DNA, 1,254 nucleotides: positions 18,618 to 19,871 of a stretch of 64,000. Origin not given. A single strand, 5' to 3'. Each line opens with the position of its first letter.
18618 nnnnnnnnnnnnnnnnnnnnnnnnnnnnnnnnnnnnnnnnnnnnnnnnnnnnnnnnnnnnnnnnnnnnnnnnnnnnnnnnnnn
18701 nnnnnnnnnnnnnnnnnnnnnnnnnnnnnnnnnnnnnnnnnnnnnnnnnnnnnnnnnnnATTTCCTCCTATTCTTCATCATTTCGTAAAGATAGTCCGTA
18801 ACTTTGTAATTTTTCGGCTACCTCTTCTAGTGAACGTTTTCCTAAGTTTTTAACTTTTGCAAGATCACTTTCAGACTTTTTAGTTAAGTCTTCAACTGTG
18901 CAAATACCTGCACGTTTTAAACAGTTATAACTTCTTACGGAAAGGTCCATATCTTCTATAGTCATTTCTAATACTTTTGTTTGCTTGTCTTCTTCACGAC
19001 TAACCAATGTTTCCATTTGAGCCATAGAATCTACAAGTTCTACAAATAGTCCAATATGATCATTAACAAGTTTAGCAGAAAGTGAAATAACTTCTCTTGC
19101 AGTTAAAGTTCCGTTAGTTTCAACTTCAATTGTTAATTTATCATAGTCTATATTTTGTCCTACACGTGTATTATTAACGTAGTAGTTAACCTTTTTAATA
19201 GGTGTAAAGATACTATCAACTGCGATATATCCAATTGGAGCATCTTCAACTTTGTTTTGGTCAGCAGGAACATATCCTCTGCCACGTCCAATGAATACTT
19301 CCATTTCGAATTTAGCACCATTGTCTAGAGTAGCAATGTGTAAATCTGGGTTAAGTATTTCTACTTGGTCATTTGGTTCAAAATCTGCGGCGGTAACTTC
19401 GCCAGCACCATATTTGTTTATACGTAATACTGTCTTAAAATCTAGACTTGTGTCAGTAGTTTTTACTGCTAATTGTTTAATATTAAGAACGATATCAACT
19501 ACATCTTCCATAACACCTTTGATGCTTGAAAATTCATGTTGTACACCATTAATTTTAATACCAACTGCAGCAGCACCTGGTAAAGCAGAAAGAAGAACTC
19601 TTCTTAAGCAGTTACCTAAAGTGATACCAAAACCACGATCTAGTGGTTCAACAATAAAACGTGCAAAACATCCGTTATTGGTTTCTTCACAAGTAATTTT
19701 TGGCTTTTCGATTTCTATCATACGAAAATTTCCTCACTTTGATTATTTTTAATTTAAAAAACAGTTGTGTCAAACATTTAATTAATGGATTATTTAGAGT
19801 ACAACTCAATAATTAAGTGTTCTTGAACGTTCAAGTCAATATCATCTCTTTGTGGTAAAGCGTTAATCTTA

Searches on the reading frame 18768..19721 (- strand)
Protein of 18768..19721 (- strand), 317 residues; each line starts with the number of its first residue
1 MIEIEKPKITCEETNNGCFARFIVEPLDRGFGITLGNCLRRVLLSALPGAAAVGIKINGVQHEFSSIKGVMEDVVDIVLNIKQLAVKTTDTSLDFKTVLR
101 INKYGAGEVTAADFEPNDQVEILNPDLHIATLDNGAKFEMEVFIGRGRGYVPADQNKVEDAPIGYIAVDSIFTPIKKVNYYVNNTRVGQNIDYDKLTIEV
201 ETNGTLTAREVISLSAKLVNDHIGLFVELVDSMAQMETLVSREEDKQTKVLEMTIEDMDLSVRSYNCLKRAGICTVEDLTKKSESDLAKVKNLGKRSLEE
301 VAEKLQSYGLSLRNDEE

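Call 9: search_protein_families(library=pfam, proteins=[window:18768-19721:-])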
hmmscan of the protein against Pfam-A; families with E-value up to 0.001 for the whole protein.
window:18768-19721:- (317 aa): 4 families
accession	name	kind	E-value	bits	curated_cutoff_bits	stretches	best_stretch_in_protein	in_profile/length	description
PF01000.31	RNA_pol_A_bac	-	3e-37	127.9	33.9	1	55-173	1-119/119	RNA polymerase Rpb3/RpoA insert domain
PF03118.21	RNA_pol_A_CTD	-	9.1e-27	93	23.8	1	243-306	3-66/67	Bacterial RNA polymerase, alpha chain C terminal domain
PF01193.29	RNA_pol_L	-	7.9e-20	70.8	24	1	25-222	1-73/74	RNA polymerase Rpb3/Rpb11 dimerisation domain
PF14520.12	HHH_5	-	0.00052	20.9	27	0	268-306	18-56/57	Helix-hairpin-helix domain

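Call 20: find_encoding_contigs(protein=window:18768-19721:-, flank=10000, max_places=6)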
Protein window:18768-19721:- (317 aa): 22 contigs read that carry it; 6 places shown.
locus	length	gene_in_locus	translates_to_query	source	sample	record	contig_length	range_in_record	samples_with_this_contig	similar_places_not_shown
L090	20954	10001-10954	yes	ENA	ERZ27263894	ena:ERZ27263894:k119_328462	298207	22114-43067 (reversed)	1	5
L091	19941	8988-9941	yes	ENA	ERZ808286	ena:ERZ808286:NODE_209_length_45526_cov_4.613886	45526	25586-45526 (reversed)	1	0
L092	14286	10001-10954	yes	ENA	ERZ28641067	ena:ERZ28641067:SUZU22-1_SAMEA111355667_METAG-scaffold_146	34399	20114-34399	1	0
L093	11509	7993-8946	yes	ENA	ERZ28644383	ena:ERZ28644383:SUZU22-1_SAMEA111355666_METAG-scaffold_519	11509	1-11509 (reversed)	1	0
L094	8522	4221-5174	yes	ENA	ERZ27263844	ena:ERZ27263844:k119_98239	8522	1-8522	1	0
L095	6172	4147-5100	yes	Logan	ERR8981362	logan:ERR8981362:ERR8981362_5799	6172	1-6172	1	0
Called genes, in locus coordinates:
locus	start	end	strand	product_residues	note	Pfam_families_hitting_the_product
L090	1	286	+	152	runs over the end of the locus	PF00252:Ribosomal_L16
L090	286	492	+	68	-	PF00831:Ribosomal_L29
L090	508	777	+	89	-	PF00366:Ribosomal_S17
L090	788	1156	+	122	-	PF00238:Ribosomal_L14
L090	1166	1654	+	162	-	PF00467:KOW, PF17136:ribosomal_L24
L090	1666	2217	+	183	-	PF00281:Ribosomal_L5, PF00673:Ribosomal_L5_C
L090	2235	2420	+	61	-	PF00253:Ribosomal_S14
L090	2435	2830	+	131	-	PF00410:Ribosomal_S8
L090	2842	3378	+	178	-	PF00347:Ribosomal_L6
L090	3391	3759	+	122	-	PF00861:Ribosomal_L18p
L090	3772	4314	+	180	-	PF00333:Ribosomal_S5, PF03719:Ribosomal_S5_C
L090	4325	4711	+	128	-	PF00327:Ribosomal_L30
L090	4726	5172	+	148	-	PF00828:Ribosomal_L27A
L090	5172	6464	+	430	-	PF00344:SecY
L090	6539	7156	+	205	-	PF00406:ADK, PF13207:AAA_17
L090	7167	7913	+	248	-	PF00557:Peptidase_M24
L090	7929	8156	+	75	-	PF01176:eIF-1a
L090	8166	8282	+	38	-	PF00444:Ribosomal_L36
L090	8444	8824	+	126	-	PF00416:Ribosomal_S13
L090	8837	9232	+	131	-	PF00411:Ribosomal_S11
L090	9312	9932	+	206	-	PF00163:Ribosomal_S4, PF01479:S4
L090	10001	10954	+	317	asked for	PF01193:RNA_pol_L, PF01000:RNA_pol_A_bac, PF03118:RNA_pol_A_CTD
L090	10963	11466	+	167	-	PF01196:Ribosomal_L17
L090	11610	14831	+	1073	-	-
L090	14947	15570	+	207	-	-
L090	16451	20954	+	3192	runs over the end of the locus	-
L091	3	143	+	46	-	?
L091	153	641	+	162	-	PF00467:KOW, PF17136:ribosomal_L24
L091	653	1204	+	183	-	PF00281:Ribosomal_L5, PF00673:Ribosomal_L5_C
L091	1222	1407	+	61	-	PF00253:Ribosomal_S14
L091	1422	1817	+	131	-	PF00410:Ribosomal_S8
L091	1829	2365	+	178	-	PF00347:Ribosomal_L6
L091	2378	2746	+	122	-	PF00861:Ribosomal_L18p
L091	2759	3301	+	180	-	PF00333:Ribosomal_S5, PF03719:Ribosomal_S5_C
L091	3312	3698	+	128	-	PF00327:Ribosomal_L30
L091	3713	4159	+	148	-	PF00828:Ribosomal_L27A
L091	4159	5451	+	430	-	PF00344:SecY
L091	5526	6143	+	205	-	PF00406:ADK, PF13207:AAA_17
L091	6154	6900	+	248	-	PF00557:Peptidase_M24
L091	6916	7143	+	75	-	PF01176:eIF-1a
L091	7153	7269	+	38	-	PF00444:Ribosomal_L36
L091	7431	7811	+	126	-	PF00416:Ribosomal_S13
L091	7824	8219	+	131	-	PF00411:Ribosomal_S11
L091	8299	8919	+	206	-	PF00163:Ribosomal_S4, PF01479:S4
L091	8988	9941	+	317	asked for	PF01193:RNA_pol_L, PF01000:RNA_pol_A_bac, PF03118:RNA_pol_A_CTD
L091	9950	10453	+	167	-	PF01196:Ribosomal_L17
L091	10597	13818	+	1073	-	-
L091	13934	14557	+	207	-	-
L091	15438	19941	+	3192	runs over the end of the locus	-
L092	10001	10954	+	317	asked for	PF01193:RNA_pol_L, PF01000:RNA_pol_A_bac, PF03118:RNA_pol_A_CTD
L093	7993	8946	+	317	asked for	PF01193:RNA_pol_L, PF01000:RNA_pol_A_bac, PF03118:RNA_pol_A_CTD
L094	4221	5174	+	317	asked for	PF01193:RNA_pol_L, PF01000:RNA_pol_A_bac, PF03118:RNA_pol_A_CTD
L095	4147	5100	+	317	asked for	PF01193:RNA_pol_L, PF01000:RNA_pol_A_bac, PF03118:RNA_pol_A_CTD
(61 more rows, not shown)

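Call 23: find_homologous_proteins(query=window:18768-19721:-, max_evalue=1e-60)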
Query window:18768-19721:- (317 aa): 7999 proteins with E <= 1e-60 among 8000 candidates; the best 120 are listed.
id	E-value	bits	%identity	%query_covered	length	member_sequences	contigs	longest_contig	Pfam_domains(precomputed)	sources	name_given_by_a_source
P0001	2.3e-202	689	100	100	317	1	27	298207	PF01000.32,PF03118.22,PF01193.30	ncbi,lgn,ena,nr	ncbi:MAG TPA: DNA-directed RNA polymerase subunit alpha [Clostridiales bacterium]|nr:DNA-directed RN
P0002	6.3e-202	687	100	100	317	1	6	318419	PF01000.32,PF03118.22,PF01193.30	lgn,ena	-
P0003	8.5e-202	687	100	100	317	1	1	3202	PF01000.32,PF03118.22,PF01193.30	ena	-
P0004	4.3e-201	685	99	100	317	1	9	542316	PF01000.32,PF03118.22,PF01193.30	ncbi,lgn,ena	-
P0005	3.4e-200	682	99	100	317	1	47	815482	PF01000.32,PF03118.22,PF01193.30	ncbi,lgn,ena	-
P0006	3.8e-200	682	99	100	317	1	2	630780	PF01000.32,PF03118.22,PF01193.30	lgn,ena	-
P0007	4.6e-200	681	98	100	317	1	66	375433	PF01000.32,PF03118.22,PF01193.30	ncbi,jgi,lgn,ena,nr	ncbi:MAG: DNA-directed RNA polymerase subunit alpha [Firmicutes bacterium]|nr:DNA-directed RNA polym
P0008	1.1e-199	680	98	100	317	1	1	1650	PF01000.32,PF03118.22,PF01193.30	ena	-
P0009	1.2e-199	680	98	100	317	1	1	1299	PF01000.32,PF03118.22,PF01193.30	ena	-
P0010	1.3e-199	680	98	100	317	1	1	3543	PF01000.32,PF03118.22,PF01193.30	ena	-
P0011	1.3e-199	680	98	100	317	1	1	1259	PF01000.32,PF03118.22,PF01193.30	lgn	-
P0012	1.3e-199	680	98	100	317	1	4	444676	PF01000.32,PF03118.22,PF01193.30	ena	-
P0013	3.2e-198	675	98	100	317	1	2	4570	PF01000.32,PF03118.22,PF01193.30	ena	-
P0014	3.8e-197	672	97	100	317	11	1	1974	PF01000.32,PF03118.22,PF01193.30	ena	-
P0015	4.1e-197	672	97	100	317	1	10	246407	PF01000.32,PF03118.22,PF01193.30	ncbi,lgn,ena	-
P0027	9.4e-196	667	96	100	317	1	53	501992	PF01000.32,PF03118.22,PF01193.30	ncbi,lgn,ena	-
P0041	7.7e-192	654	94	100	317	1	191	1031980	PF01000.32,PF03118.22,PF01193.30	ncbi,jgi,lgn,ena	-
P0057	1.3e-183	627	90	100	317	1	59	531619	PF01000.32,PF03118.22,PF01193.30,PF26169.1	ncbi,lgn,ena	-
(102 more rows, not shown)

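Call 25: find_encoding_contigs(protein=P0041, flank=10000, max_places=3)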
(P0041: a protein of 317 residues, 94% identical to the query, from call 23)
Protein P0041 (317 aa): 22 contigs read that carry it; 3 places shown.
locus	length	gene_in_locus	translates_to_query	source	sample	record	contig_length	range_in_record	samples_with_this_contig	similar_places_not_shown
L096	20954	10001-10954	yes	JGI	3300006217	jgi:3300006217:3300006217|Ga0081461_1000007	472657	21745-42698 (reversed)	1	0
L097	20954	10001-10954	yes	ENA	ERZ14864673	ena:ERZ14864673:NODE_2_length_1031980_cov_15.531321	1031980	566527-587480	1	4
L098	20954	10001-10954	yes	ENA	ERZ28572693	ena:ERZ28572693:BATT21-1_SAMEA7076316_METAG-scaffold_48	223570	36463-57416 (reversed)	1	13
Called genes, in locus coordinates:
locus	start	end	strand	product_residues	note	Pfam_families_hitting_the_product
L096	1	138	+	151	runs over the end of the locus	PF00252:Ribosomal_L16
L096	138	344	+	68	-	PF00831:Ribosomal_L29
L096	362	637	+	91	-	PF00366:Ribosomal_S17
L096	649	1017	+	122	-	PF00238:Ribosomal_L14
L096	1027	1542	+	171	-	PF00467:KOW, PF17136:ribosomal_L24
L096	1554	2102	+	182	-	PF00281:Ribosomal_L5, PF00673:Ribosomal_L5_C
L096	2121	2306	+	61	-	PF00253:Ribosomal_S14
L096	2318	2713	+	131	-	PF00410:Ribosomal_S8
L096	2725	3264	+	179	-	PF00347:Ribosomal_L6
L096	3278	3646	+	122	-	PF00861:Ribosomal_L18p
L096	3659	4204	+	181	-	PF00333:Ribosomal_S5, PF03719:Ribosomal_S5_C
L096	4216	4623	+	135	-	-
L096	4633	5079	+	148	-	PF00828:Ribosomal_L27A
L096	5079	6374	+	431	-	PF00344:SecY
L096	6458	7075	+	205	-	PF00406:ADK, PF13207:AAA_17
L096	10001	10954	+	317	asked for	PF01193:RNA_pol_L, PF01000:RNA_pol_A_bac, PF03118:RNA_pol_A_CTD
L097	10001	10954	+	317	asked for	PF01193:RNA_pol_L, PF01000:RNA_pol_A_bac, PF03118:RNA_pol_A_CTD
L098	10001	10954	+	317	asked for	PF01193:RNA_pol_L, PF01000:RNA_pol_A_bac, PF03118:RNA_pol_A_CTD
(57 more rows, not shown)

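Call 26: find_encoding_contigs(protein=P0057, flank=10000, max_places=3)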
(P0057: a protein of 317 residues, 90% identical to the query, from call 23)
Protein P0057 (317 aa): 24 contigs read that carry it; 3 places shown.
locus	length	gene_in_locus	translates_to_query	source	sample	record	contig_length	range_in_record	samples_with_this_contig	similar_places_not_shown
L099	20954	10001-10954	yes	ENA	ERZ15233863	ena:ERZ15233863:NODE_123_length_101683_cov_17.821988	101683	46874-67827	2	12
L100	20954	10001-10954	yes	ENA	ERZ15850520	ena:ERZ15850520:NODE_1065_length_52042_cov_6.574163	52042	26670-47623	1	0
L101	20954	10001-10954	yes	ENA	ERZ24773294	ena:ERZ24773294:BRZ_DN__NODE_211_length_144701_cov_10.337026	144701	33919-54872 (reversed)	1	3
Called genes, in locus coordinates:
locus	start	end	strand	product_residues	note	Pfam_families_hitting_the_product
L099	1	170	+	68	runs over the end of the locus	PF00831:Ribosomal_L29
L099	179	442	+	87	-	PF00366:Ribosomal_S17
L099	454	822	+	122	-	PF00238:Ribosomal_L14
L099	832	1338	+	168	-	PF22682:Ribosomal_uL24m-like (faint), PF00467:KOW, PF17136:ribosomal_L24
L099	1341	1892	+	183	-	PF00281:Ribosomal_L5, PF00673:Ribosomal_L5_C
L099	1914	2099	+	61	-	PF00253:Ribosomal_S14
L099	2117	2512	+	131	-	PF00410:Ribosomal_S8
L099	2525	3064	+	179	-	PF00347:Ribosomal_L6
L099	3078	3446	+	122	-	PF00861:Ribosomal_L18p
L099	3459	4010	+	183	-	PF00333:Ribosomal_S5, PF03719:Ribosomal_S5_C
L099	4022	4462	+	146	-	-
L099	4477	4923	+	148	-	PF00828:Ribosomal_L27A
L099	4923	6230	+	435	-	PF00344:SecY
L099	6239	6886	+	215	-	PF00406:ADK, PF13207:AAA_17, PF13238:AAA_18 (faint), PF05191:ADK_lid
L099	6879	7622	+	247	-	PF00557:Peptidase_M24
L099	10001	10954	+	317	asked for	PF01193:RNA_pol_L, PF01000:RNA_pol_A_bac, PF26169:HHH_XRCC3_RpoA (faint), PF03118:RNA_pol_A_CTD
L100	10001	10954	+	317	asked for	PF01193:RNA_pol_L, PF01000:RNA_pol_A_bac, PF26169:HHH_XRCC3_RpoA (faint), PF03118:RNA_pol_A_CTD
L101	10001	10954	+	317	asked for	PF01193:RNA_pol_L, PF01000:RNA_pol_A_bac, PF26169:HHH_XRCC3_RpoA (faint), PF03118:RNA_pol_A_CTD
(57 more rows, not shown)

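Call 32: find_encoding_contigs(protein=P0007, flank=10000, max_places=2)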
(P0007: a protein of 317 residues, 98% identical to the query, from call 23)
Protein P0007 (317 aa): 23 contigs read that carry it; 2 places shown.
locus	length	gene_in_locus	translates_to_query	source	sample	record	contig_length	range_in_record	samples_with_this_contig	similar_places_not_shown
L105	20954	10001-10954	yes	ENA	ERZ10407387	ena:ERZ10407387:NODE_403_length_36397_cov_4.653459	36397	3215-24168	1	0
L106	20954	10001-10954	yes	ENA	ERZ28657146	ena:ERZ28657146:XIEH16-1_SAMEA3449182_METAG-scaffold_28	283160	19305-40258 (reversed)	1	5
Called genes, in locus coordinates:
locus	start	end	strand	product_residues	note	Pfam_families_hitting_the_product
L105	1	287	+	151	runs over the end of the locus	PF00252:Ribosomal_L16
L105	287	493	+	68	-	PF00831:Ribosomal_L29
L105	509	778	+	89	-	PF00366:Ribosomal_S17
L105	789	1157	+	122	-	PF00238:Ribosomal_L14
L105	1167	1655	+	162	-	PF00467:KOW, PF17136:ribosomal_L24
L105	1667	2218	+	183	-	PF00281:Ribosomal_L5, PF00673:Ribosomal_L5_C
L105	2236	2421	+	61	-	PF00253:Ribosomal_S14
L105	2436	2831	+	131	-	PF00410:Ribosomal_S8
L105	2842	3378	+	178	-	PF00347:Ribosomal_L6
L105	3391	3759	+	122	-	PF00861:Ribosomal_L18p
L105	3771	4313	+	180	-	PF00333:Ribosomal_S5, PF03719:Ribosomal_S5_C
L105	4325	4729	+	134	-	-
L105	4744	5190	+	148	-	PF00828:Ribosomal_L27A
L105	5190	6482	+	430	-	PF00344:SecY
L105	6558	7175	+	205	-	PF00406:ADK, PF13207:AAA_17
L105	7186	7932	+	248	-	PF00557:Peptidase_M24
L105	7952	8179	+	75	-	PF01176:eIF-1a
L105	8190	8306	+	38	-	PF00444:Ribosomal_L36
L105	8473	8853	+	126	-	PF00416:Ribosomal_S13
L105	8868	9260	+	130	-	PF00411:Ribosomal_S11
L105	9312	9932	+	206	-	PF00163:Ribosomal_S4, PF01479:S4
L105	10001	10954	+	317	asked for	PF01193:RNA_pol_L, PF01000:RNA_pol_A_bac, PF03118:RNA_pol_A_CTD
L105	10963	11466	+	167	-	PF01196:Ribosomal_L17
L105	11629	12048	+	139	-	-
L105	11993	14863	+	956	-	-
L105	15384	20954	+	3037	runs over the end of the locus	-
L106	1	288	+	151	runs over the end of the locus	PF00252:Ribosomal_L16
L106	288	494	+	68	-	PF00831:Ribosomal_L29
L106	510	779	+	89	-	PF00366:Ribosomal_S17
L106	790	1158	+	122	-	PF00238:Ribosomal_L14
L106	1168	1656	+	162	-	PF00467:KOW, PF17136:ribosomal_L24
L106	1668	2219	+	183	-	PF00281:Ribosomal_L5, PF00673:Ribosomal_L5_C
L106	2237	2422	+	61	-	PF00253:Ribosomal_S14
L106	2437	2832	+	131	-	PF00410:Ribosomal_S8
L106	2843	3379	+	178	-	PF00347:Ribosomal_L6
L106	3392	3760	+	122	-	PF00861:Ribosomal_L18p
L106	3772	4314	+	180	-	PF00333:Ribosomal_S5, PF03719:Ribosomal_S5_C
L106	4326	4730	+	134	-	-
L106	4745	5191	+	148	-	PF00828:Ribosomal_L27A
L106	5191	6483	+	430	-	PF00344:SecY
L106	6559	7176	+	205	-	PF00406:ADK, PF13207:AAA_17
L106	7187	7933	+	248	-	PF00557:Peptidase_M24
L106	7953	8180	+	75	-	PF01176:eIF-1a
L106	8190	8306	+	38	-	PF00444:Ribosomal_L36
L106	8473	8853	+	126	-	PF00416:Ribosomal_S13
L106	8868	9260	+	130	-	PF00411:Ribosomal_S11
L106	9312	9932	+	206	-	PF00163:Ribosomal_S4, PF01479:S4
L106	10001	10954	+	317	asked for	PF01193:RNA_pol_L, PF01000:RNA_pol_A_bac, PF03118:RNA_pol_A_CTD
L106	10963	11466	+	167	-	PF01196:Ribosomal_L17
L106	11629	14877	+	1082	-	-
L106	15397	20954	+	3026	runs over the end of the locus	-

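Call 33: find_encoding_contigs(protein=P0027, flank=10000, max_places=2)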
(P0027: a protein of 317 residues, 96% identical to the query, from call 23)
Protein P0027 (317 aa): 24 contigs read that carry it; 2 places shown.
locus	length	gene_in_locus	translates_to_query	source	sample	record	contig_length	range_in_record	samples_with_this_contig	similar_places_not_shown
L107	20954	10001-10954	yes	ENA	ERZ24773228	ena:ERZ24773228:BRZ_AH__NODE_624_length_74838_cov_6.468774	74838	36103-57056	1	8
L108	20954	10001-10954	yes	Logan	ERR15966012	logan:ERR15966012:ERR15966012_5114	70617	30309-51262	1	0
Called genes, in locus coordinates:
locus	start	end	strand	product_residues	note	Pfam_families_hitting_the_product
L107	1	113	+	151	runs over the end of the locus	PF00252:Ribosomal_L16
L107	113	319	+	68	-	PF00831:Ribosomal_L29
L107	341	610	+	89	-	PF00366:Ribosomal_S17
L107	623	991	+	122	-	PF00238:Ribosomal_L14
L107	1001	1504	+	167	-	PF00467:KOW, PF17136:ribosomal_L24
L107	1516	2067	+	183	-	PF00281:Ribosomal_L5, PF00673:Ribosomal_L5_C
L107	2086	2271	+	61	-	PF00253:Ribosomal_S14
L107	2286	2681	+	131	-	PF00410:Ribosomal_S8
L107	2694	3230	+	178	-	PF00347:Ribosomal_L6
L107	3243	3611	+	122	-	PF00861:Ribosomal_L18p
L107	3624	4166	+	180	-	PF00333:Ribosomal_S5, PF03719:Ribosomal_S5_C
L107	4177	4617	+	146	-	-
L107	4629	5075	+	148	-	PF00828:Ribosomal_L27A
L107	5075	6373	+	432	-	PF00344:SecY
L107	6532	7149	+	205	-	PF00406:ADK, PF13207:AAA_17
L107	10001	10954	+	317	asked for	PF01193:RNA_pol_L, PF01000:RNA_pol_A_bac, PF03118:RNA_pol_A_CTD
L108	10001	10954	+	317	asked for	PF01193:RNA_pol_L, PF01000:RNA_pol_A_bac, PF03118:RNA_pol_A_CTD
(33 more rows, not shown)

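Call 42: find_encoding_contigs(protein=P0005, flank=6500, max_places=10)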
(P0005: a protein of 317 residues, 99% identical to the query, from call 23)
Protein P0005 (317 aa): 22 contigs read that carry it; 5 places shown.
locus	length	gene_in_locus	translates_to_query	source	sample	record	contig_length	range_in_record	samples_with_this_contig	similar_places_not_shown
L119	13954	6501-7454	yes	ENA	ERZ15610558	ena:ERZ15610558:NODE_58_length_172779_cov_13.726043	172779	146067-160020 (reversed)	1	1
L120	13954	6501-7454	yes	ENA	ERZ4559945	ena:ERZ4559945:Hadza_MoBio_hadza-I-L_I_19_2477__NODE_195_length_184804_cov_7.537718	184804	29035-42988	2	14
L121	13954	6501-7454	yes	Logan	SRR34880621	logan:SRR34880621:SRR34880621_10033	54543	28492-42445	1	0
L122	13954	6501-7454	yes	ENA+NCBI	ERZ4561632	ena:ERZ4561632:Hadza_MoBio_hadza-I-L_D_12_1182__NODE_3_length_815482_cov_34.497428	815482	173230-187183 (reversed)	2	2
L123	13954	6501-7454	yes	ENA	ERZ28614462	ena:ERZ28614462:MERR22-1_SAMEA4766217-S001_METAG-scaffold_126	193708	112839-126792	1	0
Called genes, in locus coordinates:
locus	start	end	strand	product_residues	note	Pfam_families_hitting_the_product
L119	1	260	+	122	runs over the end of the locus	PF00861:Ribosomal_L18p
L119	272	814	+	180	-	PF00333:Ribosomal_S5, PF03719:Ribosomal_S5_C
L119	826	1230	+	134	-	PF00327:Ribosomal_L30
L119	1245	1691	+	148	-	PF00828:Ribosomal_L27A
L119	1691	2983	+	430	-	PF00344:SecY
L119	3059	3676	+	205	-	PF00406:ADK, PF13207:AAA_17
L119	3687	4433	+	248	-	PF00557:Peptidase_M24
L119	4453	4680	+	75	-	PF01176:eIF-1a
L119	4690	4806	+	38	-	PF00444:Ribosomal_L36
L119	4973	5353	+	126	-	PF00416:Ribosomal_S13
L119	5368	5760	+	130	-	PF00411:Ribosomal_S11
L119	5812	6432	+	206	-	PF00163:Ribosomal_S4, PF01479:S4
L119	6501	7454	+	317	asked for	PF01193:RNA_pol_L, PF01000:RNA_pol_A_bac, PF03118:RNA_pol_A_CTD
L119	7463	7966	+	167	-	PF01196:Ribosomal_L17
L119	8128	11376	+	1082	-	-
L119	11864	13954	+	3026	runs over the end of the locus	-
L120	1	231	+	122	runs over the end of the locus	PF00861:Ribosomal_L18p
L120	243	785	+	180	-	PF00333:Ribosomal_S5, PF03719:Ribosomal_S5_C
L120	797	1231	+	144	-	-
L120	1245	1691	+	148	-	PF00828:Ribosomal_L27A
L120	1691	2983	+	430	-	PF00344:SecY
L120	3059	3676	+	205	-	PF00406:ADK, PF13207:AAA_17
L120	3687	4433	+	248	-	PF00557:Peptidase_M24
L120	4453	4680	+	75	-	PF01176:eIF-1a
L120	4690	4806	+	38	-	PF00444:Ribosomal_L36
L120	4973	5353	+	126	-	PF00416:Ribosomal_S13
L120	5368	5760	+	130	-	PF00411:Ribosomal_S11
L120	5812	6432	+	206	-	PF00163:Ribosomal_S4, PF01479:S4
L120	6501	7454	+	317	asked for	PF01193:RNA_pol_L, PF01000:RNA_pol_A_bac, PF03118:RNA_pol_A_CTD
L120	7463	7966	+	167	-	PF01196:Ribosomal_L17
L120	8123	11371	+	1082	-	-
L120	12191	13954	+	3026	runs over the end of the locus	-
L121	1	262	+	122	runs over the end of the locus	PF00861:Ribosomal_L18p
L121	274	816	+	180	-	PF00333:Ribosomal_S5, PF03719:Ribosomal_S5_C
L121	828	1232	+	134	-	-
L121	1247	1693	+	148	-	PF00828:Ribosomal_L27A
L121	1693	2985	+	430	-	PF00344:SecY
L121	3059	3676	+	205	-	PF00406:ADK, PF13207:AAA_17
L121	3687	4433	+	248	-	PF00557:Peptidase_M24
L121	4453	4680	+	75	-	PF01176:eIF-1a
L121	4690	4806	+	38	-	PF00444:Ribosomal_L36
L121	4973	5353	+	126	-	PF00416:Ribosomal_S13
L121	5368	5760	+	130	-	PF00411:Ribosomal_S11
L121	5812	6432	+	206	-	PF00163:Ribosomal_S4, PF01479:S4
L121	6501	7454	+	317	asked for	PF01193:RNA_pol_L, PF01000:RNA_pol_A_bac, PF03118:RNA_pol_A_CTD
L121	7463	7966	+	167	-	PF01196:Ribosomal_L17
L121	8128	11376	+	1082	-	-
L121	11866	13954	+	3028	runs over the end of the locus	-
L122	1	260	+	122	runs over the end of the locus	PF00861:Ribosomal_L18p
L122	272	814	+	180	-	PF00333:Ribosomal_S5, PF03719:Ribosomal_S5_C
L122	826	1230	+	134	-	-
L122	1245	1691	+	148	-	PF00828:Ribosomal_L27A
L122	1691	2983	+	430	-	PF00344:SecY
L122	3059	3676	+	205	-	PF00406:ADK, PF13207:AAA_17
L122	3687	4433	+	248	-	PF00557:Peptidase_M24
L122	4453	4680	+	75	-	PF01176:eIF-1a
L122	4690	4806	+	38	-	PF00444:Ribosomal_L36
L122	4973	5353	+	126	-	PF00416:Ribosomal_S13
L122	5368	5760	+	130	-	PF00411:Ribosomal_S11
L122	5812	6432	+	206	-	PF00163:Ribosomal_S4, PF01479:S4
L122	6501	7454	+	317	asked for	PF01193:RNA_pol_L, PF01000:RNA_pol_A_bac, PF03118:RNA_pol_A_CTD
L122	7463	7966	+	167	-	PF01196:Ribosomal_L17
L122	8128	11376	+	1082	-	-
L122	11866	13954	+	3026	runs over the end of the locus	-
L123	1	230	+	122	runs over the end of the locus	PF00861:Ribosomal_L18p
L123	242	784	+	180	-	PF00333:Ribosomal_S5, PF03719:Ribosomal_S5_C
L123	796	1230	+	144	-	-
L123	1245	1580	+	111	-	-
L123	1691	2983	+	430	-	PF00344:SecY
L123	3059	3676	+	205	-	PF00406:ADK, PF13207:AAA_17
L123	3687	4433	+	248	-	PF00557:Peptidase_M24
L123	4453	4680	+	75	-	PF01176:eIF-1a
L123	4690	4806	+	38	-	PF00444:Ribosomal_L36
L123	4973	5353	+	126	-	PF00416:Ribosomal_S13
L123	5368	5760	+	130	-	PF00411:Ribosomal_S11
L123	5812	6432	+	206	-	PF00163:Ribosomal_S4, PF01479:S4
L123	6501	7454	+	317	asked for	PF01193:RNA_pol_L, PF01000:RNA_pol_A_bac, PF03118:RNA_pol_A_CTD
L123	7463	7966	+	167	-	PF01196:Ribosomal_L17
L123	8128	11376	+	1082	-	-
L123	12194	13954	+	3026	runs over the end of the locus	-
